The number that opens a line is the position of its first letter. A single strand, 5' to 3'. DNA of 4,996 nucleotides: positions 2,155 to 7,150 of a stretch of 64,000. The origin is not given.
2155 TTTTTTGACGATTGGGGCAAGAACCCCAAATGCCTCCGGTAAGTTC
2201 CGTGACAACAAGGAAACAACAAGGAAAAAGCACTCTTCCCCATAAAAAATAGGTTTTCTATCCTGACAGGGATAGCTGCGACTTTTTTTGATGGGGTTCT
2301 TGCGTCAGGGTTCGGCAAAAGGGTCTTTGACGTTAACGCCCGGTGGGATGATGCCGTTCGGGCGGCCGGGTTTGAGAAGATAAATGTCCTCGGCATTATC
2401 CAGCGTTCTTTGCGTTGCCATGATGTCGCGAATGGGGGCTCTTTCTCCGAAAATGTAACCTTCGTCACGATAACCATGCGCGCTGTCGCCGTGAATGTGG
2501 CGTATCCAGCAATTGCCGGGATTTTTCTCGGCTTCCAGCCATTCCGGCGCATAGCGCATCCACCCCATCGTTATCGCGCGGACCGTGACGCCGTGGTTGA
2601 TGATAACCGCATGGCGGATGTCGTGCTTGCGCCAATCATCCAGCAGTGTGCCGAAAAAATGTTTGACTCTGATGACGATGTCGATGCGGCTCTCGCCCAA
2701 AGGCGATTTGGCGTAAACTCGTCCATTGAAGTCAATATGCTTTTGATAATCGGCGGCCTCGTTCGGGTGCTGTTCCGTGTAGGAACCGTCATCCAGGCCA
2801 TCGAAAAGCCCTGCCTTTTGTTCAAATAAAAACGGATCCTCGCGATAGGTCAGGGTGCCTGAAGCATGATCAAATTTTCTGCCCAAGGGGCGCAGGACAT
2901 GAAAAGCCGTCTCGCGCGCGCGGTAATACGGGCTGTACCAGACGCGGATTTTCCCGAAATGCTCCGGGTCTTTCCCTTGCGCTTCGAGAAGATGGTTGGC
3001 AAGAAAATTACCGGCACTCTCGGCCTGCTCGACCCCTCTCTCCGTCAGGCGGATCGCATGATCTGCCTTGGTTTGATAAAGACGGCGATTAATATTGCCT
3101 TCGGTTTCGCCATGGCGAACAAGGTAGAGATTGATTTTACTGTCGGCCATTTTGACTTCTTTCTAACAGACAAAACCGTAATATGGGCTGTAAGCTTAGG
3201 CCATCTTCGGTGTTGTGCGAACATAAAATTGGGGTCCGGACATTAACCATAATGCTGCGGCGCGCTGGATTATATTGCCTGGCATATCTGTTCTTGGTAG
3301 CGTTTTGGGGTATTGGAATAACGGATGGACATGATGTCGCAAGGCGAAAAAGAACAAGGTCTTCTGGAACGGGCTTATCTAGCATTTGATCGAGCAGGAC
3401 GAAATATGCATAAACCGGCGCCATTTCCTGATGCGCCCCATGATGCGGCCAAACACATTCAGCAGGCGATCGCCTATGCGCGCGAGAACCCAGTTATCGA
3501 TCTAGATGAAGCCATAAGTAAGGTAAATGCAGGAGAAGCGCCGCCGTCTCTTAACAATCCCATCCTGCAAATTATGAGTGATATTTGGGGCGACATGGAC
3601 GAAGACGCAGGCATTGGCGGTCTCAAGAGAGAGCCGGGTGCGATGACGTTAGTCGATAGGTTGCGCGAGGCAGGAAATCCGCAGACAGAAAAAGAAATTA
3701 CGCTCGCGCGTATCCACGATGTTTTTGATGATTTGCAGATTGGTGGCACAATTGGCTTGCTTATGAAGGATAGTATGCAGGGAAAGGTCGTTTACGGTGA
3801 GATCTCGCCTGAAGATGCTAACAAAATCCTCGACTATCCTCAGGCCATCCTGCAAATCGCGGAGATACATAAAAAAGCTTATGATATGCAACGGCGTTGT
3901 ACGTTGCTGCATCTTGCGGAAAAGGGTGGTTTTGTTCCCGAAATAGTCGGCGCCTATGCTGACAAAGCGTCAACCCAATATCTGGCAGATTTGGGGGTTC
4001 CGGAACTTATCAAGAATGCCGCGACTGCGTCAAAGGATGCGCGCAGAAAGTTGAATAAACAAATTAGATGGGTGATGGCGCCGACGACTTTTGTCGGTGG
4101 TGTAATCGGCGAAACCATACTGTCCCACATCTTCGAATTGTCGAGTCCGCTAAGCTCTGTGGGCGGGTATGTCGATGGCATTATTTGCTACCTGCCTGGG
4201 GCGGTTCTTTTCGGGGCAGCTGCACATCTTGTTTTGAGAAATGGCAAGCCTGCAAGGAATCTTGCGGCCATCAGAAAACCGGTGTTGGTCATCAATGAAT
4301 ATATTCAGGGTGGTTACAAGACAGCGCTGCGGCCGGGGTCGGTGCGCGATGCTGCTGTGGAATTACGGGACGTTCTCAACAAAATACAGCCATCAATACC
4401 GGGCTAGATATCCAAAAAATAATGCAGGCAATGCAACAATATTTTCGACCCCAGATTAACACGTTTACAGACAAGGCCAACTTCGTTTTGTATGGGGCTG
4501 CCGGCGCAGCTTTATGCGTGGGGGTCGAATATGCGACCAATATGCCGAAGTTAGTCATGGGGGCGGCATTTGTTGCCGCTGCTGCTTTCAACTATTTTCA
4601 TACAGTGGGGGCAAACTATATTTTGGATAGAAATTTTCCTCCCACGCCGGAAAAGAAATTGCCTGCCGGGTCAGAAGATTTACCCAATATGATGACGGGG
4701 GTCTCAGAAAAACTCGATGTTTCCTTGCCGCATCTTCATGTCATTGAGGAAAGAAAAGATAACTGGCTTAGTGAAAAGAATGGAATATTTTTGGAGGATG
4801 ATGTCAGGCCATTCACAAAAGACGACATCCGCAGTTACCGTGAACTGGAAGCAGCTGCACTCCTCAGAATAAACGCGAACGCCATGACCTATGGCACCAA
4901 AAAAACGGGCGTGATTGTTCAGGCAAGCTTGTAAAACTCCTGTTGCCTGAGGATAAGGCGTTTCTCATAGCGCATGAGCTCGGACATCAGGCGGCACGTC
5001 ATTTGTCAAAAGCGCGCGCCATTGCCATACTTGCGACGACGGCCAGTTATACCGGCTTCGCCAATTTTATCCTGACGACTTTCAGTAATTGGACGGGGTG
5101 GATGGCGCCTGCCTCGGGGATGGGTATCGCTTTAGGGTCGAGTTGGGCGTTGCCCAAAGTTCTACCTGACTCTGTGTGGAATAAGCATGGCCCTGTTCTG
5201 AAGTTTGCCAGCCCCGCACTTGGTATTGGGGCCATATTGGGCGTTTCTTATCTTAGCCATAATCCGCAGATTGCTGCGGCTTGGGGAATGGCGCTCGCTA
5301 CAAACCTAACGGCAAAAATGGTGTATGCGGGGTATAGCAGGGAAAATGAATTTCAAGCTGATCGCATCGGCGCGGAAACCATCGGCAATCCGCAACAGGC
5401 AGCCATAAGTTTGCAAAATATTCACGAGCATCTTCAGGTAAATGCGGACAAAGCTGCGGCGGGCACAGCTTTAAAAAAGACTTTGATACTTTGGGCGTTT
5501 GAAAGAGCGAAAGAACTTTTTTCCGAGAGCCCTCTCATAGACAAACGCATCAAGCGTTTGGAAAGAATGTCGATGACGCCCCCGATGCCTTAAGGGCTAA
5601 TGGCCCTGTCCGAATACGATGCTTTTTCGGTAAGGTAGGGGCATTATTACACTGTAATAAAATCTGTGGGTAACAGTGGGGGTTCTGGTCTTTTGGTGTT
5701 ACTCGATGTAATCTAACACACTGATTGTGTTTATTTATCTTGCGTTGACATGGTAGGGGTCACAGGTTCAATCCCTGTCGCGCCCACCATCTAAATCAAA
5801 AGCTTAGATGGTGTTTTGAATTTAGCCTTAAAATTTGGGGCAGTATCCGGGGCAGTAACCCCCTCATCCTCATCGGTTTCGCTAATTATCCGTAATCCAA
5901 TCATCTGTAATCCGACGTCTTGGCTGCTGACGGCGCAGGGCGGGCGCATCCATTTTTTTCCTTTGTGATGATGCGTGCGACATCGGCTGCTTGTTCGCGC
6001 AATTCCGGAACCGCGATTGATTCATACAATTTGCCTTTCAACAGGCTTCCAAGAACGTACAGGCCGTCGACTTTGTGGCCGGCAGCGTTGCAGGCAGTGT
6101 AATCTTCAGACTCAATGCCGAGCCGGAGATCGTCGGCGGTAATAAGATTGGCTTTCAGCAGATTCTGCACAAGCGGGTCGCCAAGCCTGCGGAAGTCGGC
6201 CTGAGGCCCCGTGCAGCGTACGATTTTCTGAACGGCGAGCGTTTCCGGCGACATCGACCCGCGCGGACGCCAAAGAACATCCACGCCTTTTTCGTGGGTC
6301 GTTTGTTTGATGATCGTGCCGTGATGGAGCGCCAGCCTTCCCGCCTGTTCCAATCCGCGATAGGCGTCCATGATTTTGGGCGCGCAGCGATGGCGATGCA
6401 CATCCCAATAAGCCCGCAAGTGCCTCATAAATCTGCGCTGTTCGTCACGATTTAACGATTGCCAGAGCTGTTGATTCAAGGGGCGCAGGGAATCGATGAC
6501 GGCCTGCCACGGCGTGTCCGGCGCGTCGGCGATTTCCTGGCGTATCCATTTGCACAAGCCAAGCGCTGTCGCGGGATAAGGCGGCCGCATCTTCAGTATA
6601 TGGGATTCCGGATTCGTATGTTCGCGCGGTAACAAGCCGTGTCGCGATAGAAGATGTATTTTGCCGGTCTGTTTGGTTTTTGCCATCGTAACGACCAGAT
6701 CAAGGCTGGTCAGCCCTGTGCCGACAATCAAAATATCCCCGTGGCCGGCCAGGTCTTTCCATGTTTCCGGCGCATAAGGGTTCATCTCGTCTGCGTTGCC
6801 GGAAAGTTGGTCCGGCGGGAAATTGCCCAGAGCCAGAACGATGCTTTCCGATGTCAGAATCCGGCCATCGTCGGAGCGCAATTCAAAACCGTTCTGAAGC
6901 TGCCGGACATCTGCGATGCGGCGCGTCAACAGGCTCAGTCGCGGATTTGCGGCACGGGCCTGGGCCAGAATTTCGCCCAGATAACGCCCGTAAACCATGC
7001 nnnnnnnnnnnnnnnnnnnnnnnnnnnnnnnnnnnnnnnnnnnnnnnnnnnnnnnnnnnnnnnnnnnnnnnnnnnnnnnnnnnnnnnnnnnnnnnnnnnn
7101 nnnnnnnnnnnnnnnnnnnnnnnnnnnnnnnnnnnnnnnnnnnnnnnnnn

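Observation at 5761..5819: Orphan tRNA 3'-end fragment with its own terminator marks a likely genomic-island junction; the left ~5.8 kb is AT-rich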

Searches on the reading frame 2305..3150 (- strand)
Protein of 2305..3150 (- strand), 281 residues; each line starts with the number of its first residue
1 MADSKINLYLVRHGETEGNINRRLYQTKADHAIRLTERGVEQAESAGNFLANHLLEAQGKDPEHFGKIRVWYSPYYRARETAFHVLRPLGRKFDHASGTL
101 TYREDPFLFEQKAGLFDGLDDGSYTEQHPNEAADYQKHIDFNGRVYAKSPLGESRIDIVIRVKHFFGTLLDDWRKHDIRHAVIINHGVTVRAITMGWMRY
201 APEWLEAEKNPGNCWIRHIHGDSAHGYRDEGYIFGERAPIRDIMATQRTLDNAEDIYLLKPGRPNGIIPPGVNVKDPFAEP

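Call 7: search_protein_families(library=pfam, proteins=[window:2305-3150:-])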
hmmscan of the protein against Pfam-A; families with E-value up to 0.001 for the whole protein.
window:2305-3150:- (281 aa): 1 family
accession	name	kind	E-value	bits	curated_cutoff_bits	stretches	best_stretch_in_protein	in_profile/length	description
PF00300.27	His_Phos_1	-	1.4e-22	80.8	21.7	1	8-219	1-179/194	Histidine phosphatase superfamily (branch 1)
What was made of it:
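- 2305..3150 (-): Histidine phosphatase superfamily (branch 1) protein. Pfam PF00300, 1.4e-22 (call 7).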

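Call 8: search_protein_families(library=ncbifam, proteins=[window:2305-3150:-])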
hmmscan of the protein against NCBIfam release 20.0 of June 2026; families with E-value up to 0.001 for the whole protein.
window:2305-3150:- (281 aa): 13 families
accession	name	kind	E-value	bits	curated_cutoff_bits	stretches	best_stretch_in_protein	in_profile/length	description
TIGR03162.1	ribazole_cobC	equivalog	2.3e-12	46.7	162.9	1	8-209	1-168/176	alpha-ribazole phosphatase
NF005567.0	PRK07238.1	equivalog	9.8e-10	38.3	326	1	7-193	179-333/378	bifunctional RNase H/acid phosphatase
NF011580.0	PRK15004.1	equivalog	3.7e-07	30.3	250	1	7-52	2-44/203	adenosylcobalamin/alpha-ribazole phosphatase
NF002339.0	PRK01295.1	equivalog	4.4e-07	29.6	316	1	8-204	5-176/206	2,3-bisphosphoglycerate-dependent phosphoglycerate mutase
NF045917.1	PhserinePhPspA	equivalog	5.5e-07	29.5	350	1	6-194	2-158/211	phosphoserine phosphatase PspA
TIGR00249.1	sixA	equivalog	7.7e-07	29.1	74.5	1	7-92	2-71/154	phosphohistidine phosphatase SixA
NF002901.0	PRK03482.1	equivalog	3.2e-06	26.9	261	1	7-48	3-41/215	2,3-diphosphoglycerate-dependent phosphoglycerate mutase GpmB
NF010713.0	PRK14115.1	equivalog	6.9e-05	22.3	305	0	7-55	3-48/248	2,3-diphosphoglycerate-dependent phosphoglycerate mutase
TIGR01258.1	pgm_1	subfamily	0.00018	20.9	81.7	0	8-56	3-48/245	2,3-bisphosphoglycerate-dependent phosphoglycerate mutase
NF009993.0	PRK13462.1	equivalog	0.0002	21.1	226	0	6-55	6-52/203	acid phosphatase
NF010718.0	PRK14120.1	equivalog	0.00023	20.6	366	0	5-54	4-50/249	phosphoglyceromutase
NF038349.1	dPGM_arch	equivalog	0.00024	21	225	1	10-82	3-61/194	2,3-diphosphoglycerate-dependent phosphoglycerate mutase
NF009994.0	PRK13463.1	equivalog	0.0009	19.1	277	0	5-52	2-46/203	phosphoserine phosphatase 1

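Call 47: search_protein_families(library=phrogs, proteins=[window:2305-3150:-], max_evalue=0.001)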
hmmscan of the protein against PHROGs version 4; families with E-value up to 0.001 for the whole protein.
window:2305-3150:- (281 aa): 1 family
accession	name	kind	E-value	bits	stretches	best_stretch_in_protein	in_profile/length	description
phrog_12933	-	unknown function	9.2e-17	62.7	1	7-195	3-159/197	-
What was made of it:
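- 2305..3150 (-): PHROG phrog_12933, unknown function (call 47).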

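Call 48: search_protein_families(library=padloc, proteins=[window:2305-3150:-], max_evalue=0.001)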
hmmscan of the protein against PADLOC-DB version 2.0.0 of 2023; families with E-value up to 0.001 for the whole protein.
window:2305-3150:- (281 aa): 0 families

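Call 62: find_related_loci(query=window:2305-3150:-, collection=viral_contigs, flank=10000)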
Query window:2305-3150:- (281 aa) in viral_contigs; peptide patterns used: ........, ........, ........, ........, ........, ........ (x = any residue, [..] = any of these).
14 stretches matched a pattern, but none encodes a relative of the query by tblastn (E <= 1e-3).
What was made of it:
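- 2305..3150 (-): No relative in IMG/VR (call 62).
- Tried and rejected: The histidine phosphatase has none in IMG/VR (call 62).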

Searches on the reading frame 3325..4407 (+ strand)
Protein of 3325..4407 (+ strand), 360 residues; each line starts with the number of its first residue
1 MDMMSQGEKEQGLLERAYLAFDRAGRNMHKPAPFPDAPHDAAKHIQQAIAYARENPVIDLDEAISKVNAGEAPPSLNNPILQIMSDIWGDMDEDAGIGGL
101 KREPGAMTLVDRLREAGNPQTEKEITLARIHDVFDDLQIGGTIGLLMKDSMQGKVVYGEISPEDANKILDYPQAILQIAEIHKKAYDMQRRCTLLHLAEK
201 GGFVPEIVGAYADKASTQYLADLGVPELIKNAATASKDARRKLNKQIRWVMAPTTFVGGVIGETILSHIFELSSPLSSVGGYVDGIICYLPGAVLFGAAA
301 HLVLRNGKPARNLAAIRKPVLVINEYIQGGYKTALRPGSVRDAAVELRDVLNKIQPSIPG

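Call 7: search_protein_families(library=pfam, proteins=[window:3325-4407:+])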
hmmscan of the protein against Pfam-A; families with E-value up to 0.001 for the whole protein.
window:3325-4407:+ (360 aa): 0 families

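Call 8: search_protein_families(library=ncbifam, proteins=[window:3325-4407:+])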
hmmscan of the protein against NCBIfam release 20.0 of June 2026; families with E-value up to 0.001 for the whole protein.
window:3325-4407:+ (360 aa): 0 families

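Call 47: search_protein_families(library=phrogs, proteins=[window:3325-4407:+], max_evalue=0.001)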
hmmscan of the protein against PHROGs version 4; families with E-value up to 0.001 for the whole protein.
window:3325-4407:+ (360 aa): 0 families

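Call 48: search_protein_families(library=padloc, proteins=[window:3325-4407:+], max_evalue=0.001)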
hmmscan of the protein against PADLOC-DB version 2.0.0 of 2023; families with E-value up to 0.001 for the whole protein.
window:3325-4407:+ (360 aa): 0 families

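Call 61: find_related_loci(query=window:3325-4407:+, collection=metagenome_contigs, flank=10000)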
Query window:3325-4407:+ (360 aa) in metagenome_contigs; peptide patterns used: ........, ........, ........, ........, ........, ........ (x = any residue, [..] = any of these).
17 stretches matched a pattern, but none encodes a relative of the query by tblastn (E <= 1e-3).
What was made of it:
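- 3325..4407 (+): 360-aa hypothetical protein with hydrophobic C-terminal segments. No relative in JGI metagenomes (call 61).
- Tried and rejected: The 360-aa hypothetical has no relative in JGI metagenomes (call 61).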

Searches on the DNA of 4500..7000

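Call 5: search_rna_families(source=window, start=4500, end=7000, threshold=evalue, max_evalue=10, show_alignments=3)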
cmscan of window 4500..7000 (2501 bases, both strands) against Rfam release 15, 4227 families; matches with E-value up to 10: 4.
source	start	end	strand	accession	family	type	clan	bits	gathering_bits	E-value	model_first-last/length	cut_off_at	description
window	5751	5914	-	RF02194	HPnc0260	Gene; antisense;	-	34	59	0.33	1-156/156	no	Bacterial antisense RNA HPnc0260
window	6625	6654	+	RF01111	SBWMV2_UPD-PKk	Cis-reg;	-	19.8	35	1.5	1-21/21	no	Pseudoknot of upstream pseudoknot domain (UPD) of the 3'UTR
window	6930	6962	-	RF03595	mir-3569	Gene; miRNA;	-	18.5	50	2.8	12-44/58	no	mir-3569 microRNA precursor family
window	5322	5378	+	RF00223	IRES_Bip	Cis-reg; IRES;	-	12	40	0.86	1-263/263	no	bip internal ribosome entry site (IRES)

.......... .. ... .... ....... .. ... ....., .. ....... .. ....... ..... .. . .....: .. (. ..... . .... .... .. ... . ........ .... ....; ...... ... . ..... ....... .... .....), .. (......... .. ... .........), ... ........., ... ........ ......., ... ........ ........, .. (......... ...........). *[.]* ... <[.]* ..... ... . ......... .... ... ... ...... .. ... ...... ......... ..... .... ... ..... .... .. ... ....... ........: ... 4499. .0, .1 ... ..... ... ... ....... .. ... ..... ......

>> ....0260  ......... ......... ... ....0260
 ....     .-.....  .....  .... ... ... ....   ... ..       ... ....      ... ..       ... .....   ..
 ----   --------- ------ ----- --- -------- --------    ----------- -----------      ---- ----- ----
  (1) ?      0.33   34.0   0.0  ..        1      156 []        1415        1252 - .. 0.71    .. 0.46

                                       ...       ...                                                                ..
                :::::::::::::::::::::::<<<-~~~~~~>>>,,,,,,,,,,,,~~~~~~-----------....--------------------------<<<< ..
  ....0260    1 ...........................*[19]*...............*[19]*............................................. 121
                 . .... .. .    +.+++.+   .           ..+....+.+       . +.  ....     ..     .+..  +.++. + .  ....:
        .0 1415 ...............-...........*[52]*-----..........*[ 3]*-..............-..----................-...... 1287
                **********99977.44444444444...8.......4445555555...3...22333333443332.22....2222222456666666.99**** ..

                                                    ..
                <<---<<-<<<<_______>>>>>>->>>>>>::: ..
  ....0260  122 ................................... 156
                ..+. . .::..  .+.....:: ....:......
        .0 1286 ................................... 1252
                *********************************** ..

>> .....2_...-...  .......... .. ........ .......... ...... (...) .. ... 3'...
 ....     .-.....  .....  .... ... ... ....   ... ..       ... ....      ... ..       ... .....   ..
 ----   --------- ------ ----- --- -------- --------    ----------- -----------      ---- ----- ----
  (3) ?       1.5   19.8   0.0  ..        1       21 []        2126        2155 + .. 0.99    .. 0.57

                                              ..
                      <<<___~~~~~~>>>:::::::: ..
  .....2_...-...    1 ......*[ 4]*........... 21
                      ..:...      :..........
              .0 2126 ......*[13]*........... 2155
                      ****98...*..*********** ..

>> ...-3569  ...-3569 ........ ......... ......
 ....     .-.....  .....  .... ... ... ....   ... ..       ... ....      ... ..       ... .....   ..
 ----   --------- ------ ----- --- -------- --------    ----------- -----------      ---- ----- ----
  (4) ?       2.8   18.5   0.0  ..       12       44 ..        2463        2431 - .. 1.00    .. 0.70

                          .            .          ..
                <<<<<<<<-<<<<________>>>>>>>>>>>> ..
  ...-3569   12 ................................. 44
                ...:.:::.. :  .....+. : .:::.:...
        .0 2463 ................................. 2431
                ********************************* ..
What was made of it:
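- On Functional tRNA gene: There is no Rfam tRNA hit at E<=10 (call 5).
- Checked: Rfam gives no tRNA hit even at E<=10 (call 5).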

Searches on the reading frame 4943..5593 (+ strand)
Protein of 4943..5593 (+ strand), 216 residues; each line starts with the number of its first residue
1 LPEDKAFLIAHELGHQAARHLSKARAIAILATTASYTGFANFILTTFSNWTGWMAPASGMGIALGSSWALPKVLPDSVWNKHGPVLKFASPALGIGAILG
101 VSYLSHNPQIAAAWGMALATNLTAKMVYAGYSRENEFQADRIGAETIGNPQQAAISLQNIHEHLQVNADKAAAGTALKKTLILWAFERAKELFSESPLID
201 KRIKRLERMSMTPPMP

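Call 7: search_protein_families(library=pfam, proteins=[window:4943-5593:+])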
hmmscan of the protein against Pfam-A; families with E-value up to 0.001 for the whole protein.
window:4943-5593:+ (216 aa): 1 family
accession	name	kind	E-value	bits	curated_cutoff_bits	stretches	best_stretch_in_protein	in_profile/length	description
PF01435.24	Peptidase_M48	-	2.9e-13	50.5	20.3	1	6-209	66-185/186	Peptidase family M48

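Call 8: search_protein_families(library=ncbifam, proteins=[window:4943-5593:+])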
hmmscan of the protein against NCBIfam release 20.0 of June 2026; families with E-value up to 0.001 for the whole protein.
window:4943-5593:+ (216 aa): 7 families
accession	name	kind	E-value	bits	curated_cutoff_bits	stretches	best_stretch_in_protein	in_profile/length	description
NF002826.0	PRK03001.1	equivalog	3.2e-11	42.9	369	1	113-211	179-280/285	zinc metalloprotease HtpX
NF002363.0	PRK01345.1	equivalog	2.6e-10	39.9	422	1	116-211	182-280/318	zinc metalloprotease HtpX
NF002839.0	PRK03072.1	equivalog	3e-09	36.4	412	1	113-212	185-287/291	zinc metalloprotease HtpX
NF002669.0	PRK02391.1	equivalog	2.3e-08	33.6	341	1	111-210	190-292/298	zinc metalloprotease HtpX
NF003965.0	PRK05457.1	equivalog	7.5e-08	32.1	245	1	119-209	200-284/285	protease HtpX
NF003425.0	PRK04897.1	equivalog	2e-07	30.5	355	1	120-209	210-298/298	zinc metalloprotease HtpX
NF052400.1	M48_BAM_BepA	equivalog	0.0003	19.7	570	0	111-149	171-211/483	beta-barrel assembly-enhancing protease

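Call 47: search_protein_families(library=phrogs, proteins=[window:4943-5593:+], max_evalue=0.001)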
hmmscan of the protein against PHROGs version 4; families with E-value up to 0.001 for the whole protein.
window:4943-5593:+ (216 aa): 0 families

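Call 48: search_protein_families(library=padloc, proteins=[window:4943-5593:+], max_evalue=0.001)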
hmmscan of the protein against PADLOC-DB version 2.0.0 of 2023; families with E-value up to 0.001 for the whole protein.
window:4943-5593:+ (216 aa): 0 families
